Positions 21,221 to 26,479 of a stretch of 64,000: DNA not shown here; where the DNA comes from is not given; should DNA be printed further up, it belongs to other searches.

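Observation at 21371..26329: Alpha-glucan water dikinase: a plant-type starch-metabolism enzyme that points to an amylopectin-storing apicomplexan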

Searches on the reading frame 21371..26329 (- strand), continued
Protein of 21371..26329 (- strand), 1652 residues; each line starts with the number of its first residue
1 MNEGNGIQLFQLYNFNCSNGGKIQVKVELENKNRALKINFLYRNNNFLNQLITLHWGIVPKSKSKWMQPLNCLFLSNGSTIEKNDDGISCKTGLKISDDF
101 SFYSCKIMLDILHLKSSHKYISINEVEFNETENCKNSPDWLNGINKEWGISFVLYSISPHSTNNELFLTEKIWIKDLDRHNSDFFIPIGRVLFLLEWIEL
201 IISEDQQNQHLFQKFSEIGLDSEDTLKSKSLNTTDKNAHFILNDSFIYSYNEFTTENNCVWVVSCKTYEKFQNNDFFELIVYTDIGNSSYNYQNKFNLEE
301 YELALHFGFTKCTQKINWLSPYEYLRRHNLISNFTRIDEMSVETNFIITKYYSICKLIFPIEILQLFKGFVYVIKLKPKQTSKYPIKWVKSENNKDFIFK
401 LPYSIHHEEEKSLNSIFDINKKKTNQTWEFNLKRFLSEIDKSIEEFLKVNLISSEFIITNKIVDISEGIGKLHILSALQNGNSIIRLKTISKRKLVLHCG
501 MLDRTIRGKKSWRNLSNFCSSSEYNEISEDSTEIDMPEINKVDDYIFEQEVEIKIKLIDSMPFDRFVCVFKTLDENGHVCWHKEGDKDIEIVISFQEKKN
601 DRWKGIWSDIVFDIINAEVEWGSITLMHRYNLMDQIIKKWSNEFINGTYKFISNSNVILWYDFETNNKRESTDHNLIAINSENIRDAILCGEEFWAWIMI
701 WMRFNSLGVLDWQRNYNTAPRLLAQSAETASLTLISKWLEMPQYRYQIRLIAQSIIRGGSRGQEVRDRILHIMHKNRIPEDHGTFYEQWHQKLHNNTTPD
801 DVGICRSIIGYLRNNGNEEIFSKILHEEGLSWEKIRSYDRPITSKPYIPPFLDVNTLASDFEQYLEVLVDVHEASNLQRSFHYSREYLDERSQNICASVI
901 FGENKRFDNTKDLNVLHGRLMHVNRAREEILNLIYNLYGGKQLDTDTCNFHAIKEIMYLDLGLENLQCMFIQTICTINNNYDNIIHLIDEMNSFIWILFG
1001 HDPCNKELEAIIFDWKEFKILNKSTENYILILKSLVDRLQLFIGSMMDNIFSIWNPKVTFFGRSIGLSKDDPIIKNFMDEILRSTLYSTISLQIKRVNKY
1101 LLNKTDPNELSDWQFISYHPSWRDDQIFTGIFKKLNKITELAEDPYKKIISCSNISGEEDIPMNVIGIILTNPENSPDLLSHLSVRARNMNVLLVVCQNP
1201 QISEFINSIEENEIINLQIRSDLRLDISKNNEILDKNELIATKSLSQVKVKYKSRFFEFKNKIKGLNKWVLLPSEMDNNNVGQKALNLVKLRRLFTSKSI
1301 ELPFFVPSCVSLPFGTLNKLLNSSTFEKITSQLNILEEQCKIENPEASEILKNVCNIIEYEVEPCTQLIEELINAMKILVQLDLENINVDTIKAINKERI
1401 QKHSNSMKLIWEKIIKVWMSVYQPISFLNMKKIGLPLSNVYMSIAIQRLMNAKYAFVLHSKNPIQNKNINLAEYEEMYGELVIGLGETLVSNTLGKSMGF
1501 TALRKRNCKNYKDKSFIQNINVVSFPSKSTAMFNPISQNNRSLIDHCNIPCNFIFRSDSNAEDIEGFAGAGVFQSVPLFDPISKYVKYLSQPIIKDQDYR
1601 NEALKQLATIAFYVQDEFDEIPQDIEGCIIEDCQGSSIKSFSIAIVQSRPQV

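Call 17: find_homologous_proteins(query=A1, max_evalue=1e-10)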
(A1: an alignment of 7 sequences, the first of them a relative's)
Query A1 (7 sequences) (1652 aa, profile of the alignment): 7 proteins with E <= 1e-10 among 5903 candidates.
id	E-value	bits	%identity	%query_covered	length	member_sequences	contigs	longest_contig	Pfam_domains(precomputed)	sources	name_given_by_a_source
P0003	0.0e+0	3294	76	100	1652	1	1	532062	PF23166.2,PF01326.25,PF22973.3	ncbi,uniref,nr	ncbi:alpha-glucan water dikinase [Cryptosporidium ubiquitum]|uniref:Alpha-glucan water dikinase n=1 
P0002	0.0e+0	3284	82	100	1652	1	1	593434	PF23166.2,PF01326.25,PF22973.3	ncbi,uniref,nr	ncbi:R1 like alpha-glucan water dikinase [Cryptosporidium sp. chipmunk genotype I]|uniref:R1 like al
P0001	0.0e+0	3273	100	100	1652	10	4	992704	PF23166.2,PF01326.25,PF22973.3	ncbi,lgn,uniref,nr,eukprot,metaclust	ncbi:R1 like alpha-glucan water dikinase [Cryptosporidium parvum Iowa II]|uniref:R1 like alpha-gluca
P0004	0.0e+0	3261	75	100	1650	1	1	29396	PF23166.2,PF01326.25,PF22973.3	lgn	-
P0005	0.0e+0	3210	69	100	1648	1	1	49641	PF23166.2,PF01326.25,PF22973.3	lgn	-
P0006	0.0e+0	3097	63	100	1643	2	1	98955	PF23166.2,PF01326.25,PF22973.3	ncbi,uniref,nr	ncbi:R1-like alpha-glucan water dikinase [Cryptosporidium canis]|uniref:R1-like alpha-glucan water d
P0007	0.0e+0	2808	51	99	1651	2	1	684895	PF23166.2,PF01326.25,PF22973.3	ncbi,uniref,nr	ncbi:R1 like alpha-glucan water dikinase [Cryptosporidium bovis]|uniref:R1 like alpha-glucan water d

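Call 51: find_encoding_contigs(protein=P0001, flank=10000, max_places=3)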
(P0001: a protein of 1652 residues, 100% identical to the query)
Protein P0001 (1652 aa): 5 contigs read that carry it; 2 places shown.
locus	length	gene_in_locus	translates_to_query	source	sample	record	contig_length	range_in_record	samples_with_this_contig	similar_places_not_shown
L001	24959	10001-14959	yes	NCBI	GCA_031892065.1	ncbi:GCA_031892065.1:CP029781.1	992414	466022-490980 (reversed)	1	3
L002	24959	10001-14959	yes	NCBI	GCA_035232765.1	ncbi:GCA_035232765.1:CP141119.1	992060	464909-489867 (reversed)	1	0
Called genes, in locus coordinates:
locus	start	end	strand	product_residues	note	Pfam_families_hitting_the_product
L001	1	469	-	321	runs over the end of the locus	-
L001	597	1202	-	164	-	-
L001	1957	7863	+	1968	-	PF04118:Dopey_N, PF24598:DOP1_C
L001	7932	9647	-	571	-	PF02847:MA3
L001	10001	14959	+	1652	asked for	PF23166:Ig_N_CWD1 (weak), PF22973:GWD1_pHisD, PF01326:PPDK_N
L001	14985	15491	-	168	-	-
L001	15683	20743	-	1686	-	PF00168:C2 (weak)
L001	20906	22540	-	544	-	PF00069:Pkinase, PF07714:PK_Tyr_Ser-Thr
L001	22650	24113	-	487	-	PF00696:AA_kinase, PF01472:PUA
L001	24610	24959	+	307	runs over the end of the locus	PF08613:Cyclin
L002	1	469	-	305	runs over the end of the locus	-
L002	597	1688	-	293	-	PF01336:tRNA_anti-codon (weak)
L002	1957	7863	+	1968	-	PF04118:Dopey_N, PF24598:DOP1_C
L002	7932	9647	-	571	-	PF02847:MA3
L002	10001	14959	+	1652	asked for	PF23166:Ig_N_CWD1 (weak), PF22973:GWD1_pHisD, PF01326:PPDK_N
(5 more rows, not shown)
